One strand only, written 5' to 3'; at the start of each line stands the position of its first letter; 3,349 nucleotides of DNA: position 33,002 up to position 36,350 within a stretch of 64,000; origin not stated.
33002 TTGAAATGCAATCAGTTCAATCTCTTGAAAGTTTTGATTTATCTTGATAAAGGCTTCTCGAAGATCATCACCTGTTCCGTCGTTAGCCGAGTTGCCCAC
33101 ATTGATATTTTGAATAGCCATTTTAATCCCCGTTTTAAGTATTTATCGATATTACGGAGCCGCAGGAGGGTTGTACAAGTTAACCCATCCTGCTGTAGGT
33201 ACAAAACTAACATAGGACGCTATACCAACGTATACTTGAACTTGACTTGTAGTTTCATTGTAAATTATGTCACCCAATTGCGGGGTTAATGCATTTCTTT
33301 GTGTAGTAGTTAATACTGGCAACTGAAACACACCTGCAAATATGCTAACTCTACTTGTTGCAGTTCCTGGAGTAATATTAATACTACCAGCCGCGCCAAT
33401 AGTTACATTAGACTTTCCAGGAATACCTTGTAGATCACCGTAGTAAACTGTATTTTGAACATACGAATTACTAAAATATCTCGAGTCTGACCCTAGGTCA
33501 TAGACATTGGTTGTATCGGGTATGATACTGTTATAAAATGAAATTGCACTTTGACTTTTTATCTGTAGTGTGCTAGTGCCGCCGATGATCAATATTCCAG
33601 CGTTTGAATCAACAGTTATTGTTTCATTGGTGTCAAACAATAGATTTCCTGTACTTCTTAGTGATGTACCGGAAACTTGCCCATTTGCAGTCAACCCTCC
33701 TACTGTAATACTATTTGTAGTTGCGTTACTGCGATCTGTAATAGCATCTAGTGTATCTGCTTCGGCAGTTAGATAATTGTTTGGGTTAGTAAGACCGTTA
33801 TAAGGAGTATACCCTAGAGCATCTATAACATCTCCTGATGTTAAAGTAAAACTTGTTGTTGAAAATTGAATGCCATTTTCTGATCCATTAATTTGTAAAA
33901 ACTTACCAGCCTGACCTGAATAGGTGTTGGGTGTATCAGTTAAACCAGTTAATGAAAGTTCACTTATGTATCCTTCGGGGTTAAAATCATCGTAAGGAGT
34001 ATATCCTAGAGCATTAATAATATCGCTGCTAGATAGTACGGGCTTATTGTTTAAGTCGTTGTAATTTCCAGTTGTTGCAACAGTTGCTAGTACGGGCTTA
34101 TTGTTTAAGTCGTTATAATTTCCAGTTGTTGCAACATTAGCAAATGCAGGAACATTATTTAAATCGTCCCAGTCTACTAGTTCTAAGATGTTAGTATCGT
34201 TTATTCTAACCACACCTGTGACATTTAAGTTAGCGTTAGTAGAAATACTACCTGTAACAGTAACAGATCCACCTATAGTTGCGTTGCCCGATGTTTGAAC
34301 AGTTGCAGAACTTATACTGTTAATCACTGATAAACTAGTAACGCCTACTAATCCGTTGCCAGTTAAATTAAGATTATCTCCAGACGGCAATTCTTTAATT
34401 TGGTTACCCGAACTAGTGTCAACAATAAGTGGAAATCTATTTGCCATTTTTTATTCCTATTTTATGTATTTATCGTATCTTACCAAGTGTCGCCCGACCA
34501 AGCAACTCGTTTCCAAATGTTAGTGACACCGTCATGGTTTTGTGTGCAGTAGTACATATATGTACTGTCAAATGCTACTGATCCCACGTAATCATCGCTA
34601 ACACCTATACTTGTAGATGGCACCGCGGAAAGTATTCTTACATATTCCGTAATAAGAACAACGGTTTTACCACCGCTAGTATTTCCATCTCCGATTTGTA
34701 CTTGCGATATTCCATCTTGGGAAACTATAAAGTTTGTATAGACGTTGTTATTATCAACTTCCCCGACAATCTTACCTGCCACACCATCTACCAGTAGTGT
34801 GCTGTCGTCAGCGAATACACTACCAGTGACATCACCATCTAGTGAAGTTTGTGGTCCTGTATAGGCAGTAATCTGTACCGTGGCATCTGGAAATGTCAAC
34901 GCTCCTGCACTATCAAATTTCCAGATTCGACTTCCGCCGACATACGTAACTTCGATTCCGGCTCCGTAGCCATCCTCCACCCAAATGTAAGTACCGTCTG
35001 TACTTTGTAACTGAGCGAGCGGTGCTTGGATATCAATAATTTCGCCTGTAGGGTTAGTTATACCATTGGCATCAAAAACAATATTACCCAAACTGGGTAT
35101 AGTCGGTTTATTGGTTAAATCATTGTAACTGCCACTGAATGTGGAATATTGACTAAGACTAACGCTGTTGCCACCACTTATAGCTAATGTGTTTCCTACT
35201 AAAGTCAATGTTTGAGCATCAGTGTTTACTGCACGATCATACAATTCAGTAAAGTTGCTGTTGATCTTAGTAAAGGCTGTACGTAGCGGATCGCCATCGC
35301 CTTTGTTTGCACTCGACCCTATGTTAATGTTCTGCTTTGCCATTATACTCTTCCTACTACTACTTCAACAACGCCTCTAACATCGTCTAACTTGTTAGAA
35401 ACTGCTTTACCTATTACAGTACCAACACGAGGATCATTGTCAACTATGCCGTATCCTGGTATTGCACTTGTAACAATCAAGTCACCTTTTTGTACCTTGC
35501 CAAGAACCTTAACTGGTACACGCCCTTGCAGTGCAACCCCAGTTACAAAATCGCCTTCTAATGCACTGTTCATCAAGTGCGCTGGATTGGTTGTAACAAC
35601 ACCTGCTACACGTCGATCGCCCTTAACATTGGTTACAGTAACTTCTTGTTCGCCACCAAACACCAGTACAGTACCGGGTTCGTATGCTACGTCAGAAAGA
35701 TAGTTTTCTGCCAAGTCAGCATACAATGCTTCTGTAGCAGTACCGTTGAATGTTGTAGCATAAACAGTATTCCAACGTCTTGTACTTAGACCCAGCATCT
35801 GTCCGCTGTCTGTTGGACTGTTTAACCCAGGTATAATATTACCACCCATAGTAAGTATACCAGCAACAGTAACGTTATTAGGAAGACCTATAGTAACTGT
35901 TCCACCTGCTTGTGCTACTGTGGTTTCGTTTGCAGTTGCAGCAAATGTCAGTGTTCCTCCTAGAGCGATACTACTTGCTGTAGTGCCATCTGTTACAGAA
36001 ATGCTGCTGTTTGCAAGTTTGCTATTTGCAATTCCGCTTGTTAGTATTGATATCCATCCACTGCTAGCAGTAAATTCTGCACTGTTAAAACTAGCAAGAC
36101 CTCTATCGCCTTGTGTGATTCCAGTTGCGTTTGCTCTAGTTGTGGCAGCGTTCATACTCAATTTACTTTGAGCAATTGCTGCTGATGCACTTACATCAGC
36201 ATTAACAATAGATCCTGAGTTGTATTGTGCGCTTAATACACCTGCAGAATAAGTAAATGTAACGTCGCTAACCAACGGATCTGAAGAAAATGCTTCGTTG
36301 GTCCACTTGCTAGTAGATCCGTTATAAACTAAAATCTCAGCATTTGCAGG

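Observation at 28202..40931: Module of five or six fibre genes sharing one N-terminal anchor domain but different distal domains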

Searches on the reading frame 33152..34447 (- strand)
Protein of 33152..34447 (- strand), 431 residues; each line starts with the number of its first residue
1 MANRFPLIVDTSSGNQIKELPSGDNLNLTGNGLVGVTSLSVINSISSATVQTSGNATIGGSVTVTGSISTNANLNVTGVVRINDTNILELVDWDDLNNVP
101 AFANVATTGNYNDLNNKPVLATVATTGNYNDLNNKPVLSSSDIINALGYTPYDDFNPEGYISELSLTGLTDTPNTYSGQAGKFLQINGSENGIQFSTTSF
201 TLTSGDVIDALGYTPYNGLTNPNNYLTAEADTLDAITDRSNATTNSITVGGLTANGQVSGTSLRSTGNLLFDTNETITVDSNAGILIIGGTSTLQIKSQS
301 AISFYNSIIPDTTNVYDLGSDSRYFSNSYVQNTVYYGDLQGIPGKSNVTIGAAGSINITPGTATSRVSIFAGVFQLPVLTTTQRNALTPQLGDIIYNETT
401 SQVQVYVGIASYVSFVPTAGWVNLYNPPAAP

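Call 5: search_protein_families(library=pfam, proteins=[window:33152-34447:-], max_evalue=0.1)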
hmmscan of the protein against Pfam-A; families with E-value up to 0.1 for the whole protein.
window:33152-34447:- (431 aa): 0 families

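Call 7: search_protein_families(library=phrogs, proteins=[window:33152-34447:-], max_evalue=0.01)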
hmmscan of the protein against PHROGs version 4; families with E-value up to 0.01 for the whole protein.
window:33152-34447:- (431 aa): 2 families
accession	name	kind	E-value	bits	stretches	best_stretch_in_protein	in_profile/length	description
phrog_17509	-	unknown function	1.8e-06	28.6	1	82-139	64-117/281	-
phrog_11660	-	tail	1.4e-05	23.9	1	121-274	375-492/1412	tail protein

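Call 31: search_protein_families(library=ncbifam, proteins=[window:33152-34447:-], max_evalue=0.1)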
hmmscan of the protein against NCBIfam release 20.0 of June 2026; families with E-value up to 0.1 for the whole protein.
window:33152-34447:- (431 aa): 1 family
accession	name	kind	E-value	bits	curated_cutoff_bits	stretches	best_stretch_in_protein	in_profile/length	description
NF008175.0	PRK10922.1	equivalog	0.074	11.5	788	0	54-143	224-309/497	4-hydroxy-3-polyprenylbenzoate decarboxylase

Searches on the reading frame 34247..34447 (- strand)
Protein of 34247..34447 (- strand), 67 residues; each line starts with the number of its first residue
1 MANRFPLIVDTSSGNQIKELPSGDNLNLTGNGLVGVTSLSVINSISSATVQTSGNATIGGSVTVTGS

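Call 82: search_dna_similar(query=window:34247-34447:-, collection=phages, mode=protein, max_evalue=0.01, max_rows=30, rows=spread)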
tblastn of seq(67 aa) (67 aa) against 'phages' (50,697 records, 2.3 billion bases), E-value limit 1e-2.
Records with a match: 48; places in all: 49; records where one place covers at least 80% of the query: 0.
Best place of each record, by identity: 60-80% 40; <60% 8.
By first word of the organism name: Synechococcus 34; Cyanophage 12; Prochlorococcus 2.
By host as written in the record: - 14; Synechococcus 9; Synechococcus sp. 9; Synechococcus sp. WH8102 6; Synechococcus sp. WH8101 2; Synechococcus sp. WH 8102 2; Synechococcus sp. MW02 2; Synechococcus sp. WH7803 2; and 1 more.
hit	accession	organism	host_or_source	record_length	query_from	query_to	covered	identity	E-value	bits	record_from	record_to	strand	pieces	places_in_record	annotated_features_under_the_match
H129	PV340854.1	Synechococcus phage Sf-FP1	Synechococcus sp. WH8102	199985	1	33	49%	66.7%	2e-6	48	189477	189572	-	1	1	virion structural protein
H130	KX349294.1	Cyanophage S-RIM44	Synechococcus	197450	1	33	49%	66.7%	5e-6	47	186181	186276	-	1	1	hypothetical protein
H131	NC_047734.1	Cyanophage S-RIM44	Synechococcus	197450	1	33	49%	66.7%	5e-6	47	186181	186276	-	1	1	virion structural protein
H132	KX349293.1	Cyanophage S-RIM44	Synechococcus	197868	1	33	49%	66.7%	5e-6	47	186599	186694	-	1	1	hypothetical protein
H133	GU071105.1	Prochlorococcus phage Syn1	Synechococcus sp. WH8101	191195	1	34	51%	64.7%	3e-6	47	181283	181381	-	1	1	virion structural protein | hypothetical protein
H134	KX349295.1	Cyanophage S-RIM44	Synechococcus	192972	1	34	51%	64.7%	3e-6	47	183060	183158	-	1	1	virion structural protein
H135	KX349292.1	Cyanophage S-RIM44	Synechococcus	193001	1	34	51%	64.7%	3e-6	47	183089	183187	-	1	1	virion structural protein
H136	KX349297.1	Cyanophage S-RIM44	Synechococcus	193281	1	34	51%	64.7%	3e-6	47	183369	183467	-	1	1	virion structural protein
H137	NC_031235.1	Cyanophage S-RIM32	Synechococcus sp.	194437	1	34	51%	64.7%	5e-6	47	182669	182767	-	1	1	virion structural protein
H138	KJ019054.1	Synechococcus phage ACG-2014e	-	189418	1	34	51%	64.7%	1e-5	46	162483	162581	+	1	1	structural protein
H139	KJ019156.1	Synechococcus phage ACG-2014e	-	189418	1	34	51%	64.7%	1e-5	46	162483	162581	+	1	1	structural protein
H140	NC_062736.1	Synechococcus phage ACG-2014e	-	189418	1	34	51%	64.7%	1e-5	46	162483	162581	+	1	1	virion structural protein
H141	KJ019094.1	Synechococcus phage ACG-2014e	-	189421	1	34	51%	64.7%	1e-5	46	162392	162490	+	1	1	structural protein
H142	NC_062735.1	Synechococcus phage ACG-2014j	-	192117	1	34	51%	64.7%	2e-5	45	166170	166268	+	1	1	virion structural protein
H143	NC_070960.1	Synechococcus phage S-H9-2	Synechococcus sp. WH 8102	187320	1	34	51%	61.8%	1e-5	46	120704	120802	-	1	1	virion structural protein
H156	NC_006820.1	Synechococcus phage S-PM2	Synechococcus sp. SynWH7803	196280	1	33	49%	60.6%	3e-5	45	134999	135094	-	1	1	virion structural protein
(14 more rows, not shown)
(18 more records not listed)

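Call 84: get_annotated_region(hit=H156, flank=6000)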
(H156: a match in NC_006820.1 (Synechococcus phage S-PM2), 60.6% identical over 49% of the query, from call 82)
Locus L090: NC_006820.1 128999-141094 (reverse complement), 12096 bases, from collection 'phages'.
description: Synechococcus phage S-PM2, complete genome.
organism: Synechococcus phage S-PM2 (NCBI taxid 238854)
taxonomy: Viruses; Duplodnaviria; Heunggongvirae; Uroviricota; Caudoviricetes; Kyanoviridae; Nodensvirus; Nodensvirus spm2
host: Synechococcus sp. SynWH7803; source: sea water; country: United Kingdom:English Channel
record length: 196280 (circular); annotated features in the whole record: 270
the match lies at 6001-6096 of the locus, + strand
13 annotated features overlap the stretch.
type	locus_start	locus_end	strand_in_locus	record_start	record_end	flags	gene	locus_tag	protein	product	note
CDS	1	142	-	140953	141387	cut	-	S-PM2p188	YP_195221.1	Hypothetical-Protein | belonging to T4-LIKE GC: 313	T4-LIKE GC: 313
CDS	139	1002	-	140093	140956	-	-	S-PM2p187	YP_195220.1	rnh RNaseH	T4-LIKE GC: 870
CDS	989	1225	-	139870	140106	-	-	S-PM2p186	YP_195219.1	Hypothetical-Protein | belonging to T4-LIKE GC: 312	T4-LIKE GC: 312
CDS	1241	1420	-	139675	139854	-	-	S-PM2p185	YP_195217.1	Hypothetical-Protein | belonging to T4-LIKE GC: 868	T4-LIKE GC: 868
CDS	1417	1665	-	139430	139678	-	NrdC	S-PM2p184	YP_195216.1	thioredoxin domain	T4-LIKE GC: 311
CDS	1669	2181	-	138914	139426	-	-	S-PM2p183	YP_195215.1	2OG-Fe(II) oxygenase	T4-LIKE GC: 684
CDS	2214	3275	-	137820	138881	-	PsbD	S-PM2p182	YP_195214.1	photosystem II D1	T4-LIKE GC: 440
CDS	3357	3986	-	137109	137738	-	-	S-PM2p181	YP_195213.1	Hypothetical-Protein | belonging to T4-LIKE GC: 867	T4-LIKE GC: 867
CDS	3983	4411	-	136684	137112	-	F-CphI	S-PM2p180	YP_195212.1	endonuclease VII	T4-LIKE GC: 866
misc_RNA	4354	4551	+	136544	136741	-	-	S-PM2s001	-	-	Cyanophage Functional RNA 1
CDS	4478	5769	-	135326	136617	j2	PsbA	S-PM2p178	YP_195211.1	photosystem II D1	T4-LIKE GC: 280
CDS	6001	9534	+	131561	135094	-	-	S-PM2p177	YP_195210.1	virion structural protein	T4-LIKE GC: 865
CDS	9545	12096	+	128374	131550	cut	-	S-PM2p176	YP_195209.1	virion structural protein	T4-LIKE GC: 864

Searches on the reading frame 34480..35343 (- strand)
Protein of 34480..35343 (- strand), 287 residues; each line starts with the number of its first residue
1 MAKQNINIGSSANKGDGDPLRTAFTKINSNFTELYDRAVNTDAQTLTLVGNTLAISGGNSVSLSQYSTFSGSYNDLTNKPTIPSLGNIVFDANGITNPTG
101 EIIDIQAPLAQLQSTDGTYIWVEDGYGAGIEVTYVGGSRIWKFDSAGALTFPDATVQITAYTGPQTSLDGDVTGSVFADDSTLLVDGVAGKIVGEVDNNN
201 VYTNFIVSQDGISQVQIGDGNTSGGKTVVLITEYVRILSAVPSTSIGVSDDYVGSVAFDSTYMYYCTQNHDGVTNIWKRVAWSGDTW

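Call 5: search_protein_families(library=pfam, proteins=[window:34480-35343:-], max_evalue=0.1)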
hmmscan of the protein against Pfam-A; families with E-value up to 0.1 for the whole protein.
window:34480-35343:- (287 aa): 1 family
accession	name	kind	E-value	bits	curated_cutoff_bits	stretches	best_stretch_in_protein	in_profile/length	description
PF07880.17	T4_gp9_10_N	-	0.00017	22.1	25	1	3-73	1-68/175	Bacteriophage T4 gp9/10-like protein, N-terminal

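Call 7: search_protein_families(library=phrogs, proteins=[window:34480-35343:-], max_evalue=0.01)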
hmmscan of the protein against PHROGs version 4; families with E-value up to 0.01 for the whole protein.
window:34480-35343:- (287 aa): 7 families
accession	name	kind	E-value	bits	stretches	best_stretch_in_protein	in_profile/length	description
phrog_677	-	tail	6.6e-10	40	1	1-99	1-102/412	baseplate wedge tail fiber protein connector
phrog_6942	-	tail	1.4e-07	31.6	1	1-77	1-72/708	tail fiber protein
phrog_18794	-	unknown function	2.8e-07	31.1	1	2-66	2-66/427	-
phrog_8859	-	unknown function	1.2e-05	25.5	1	1-45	1-45/400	-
phrog_958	-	tail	1.2e-05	24.9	1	3-37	2-36/606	baseplate wedge subunit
phrog_17509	-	unknown function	0.0015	19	1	68-90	102-124/281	-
phrog_1836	-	tail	0.0037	17.9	1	1-57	38-98/366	tail fiber protein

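Call 15: search_solved_structures(query=window:34480-35343:-, max_evalue=1, show_alignments=3)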
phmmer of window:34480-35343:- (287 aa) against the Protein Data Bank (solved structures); distinct sequences matched with E-value up to 1: 3.
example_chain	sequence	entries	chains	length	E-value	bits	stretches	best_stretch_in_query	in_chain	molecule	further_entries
2fl8_A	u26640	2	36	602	0.00069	22.5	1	3-62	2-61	Baseplate structural protein Gp10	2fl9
5hx2_G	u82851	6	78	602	0.0019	21.1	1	3-62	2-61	Baseplate wedge protein gp10 | gp10, baseplate wedge protein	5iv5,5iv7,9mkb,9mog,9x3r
9f4a_FA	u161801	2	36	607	0.026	17.3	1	3-37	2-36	Baseplate wedge protein gp10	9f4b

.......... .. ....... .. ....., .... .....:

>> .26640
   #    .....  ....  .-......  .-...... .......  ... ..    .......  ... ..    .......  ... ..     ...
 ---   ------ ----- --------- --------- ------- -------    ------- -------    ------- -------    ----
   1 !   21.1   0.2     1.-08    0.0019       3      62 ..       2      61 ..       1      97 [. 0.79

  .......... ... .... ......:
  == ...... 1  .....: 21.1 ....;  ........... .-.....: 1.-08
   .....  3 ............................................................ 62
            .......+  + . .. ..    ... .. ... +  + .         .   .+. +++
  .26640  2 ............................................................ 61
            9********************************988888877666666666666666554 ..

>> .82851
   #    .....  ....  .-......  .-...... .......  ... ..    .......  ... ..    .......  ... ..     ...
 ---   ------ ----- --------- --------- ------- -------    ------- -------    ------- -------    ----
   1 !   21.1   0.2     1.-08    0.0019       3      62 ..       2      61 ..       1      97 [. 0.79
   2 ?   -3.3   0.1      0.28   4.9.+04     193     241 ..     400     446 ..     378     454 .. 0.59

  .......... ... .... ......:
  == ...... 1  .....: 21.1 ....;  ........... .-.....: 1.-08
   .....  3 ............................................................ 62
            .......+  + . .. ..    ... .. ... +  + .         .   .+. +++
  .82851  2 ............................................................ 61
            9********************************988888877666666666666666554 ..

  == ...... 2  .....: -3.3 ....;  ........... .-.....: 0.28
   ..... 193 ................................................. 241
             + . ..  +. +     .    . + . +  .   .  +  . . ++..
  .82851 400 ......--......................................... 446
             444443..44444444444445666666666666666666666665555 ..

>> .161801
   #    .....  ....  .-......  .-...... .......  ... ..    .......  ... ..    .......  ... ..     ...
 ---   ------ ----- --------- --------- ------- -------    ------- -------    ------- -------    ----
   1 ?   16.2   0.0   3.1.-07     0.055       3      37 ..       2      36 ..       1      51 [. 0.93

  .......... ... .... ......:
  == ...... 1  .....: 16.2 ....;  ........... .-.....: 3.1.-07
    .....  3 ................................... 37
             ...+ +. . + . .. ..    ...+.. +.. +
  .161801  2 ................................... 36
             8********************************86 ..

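Call 31: search_protein_families(library=ncbifam, proteins=[window:34480-35343:-], max_evalue=0.1)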
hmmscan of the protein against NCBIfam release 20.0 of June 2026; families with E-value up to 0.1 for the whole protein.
window:34480-35343:- (287 aa): 0 families

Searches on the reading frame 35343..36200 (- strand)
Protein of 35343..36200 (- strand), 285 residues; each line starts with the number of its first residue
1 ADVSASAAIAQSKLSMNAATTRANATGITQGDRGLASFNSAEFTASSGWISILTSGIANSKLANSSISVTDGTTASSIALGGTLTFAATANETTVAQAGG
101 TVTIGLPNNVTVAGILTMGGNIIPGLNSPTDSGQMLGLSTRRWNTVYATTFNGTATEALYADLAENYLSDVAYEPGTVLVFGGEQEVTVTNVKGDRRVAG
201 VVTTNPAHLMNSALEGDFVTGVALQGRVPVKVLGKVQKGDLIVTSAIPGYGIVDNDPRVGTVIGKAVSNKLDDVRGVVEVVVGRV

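Call 77: search_solved_structures(query=window:35343-36200:-, max_evalue=1, show_alignments=2)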
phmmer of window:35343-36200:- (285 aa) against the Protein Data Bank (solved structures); distinct sequences matched with E-value up to 1: 0.
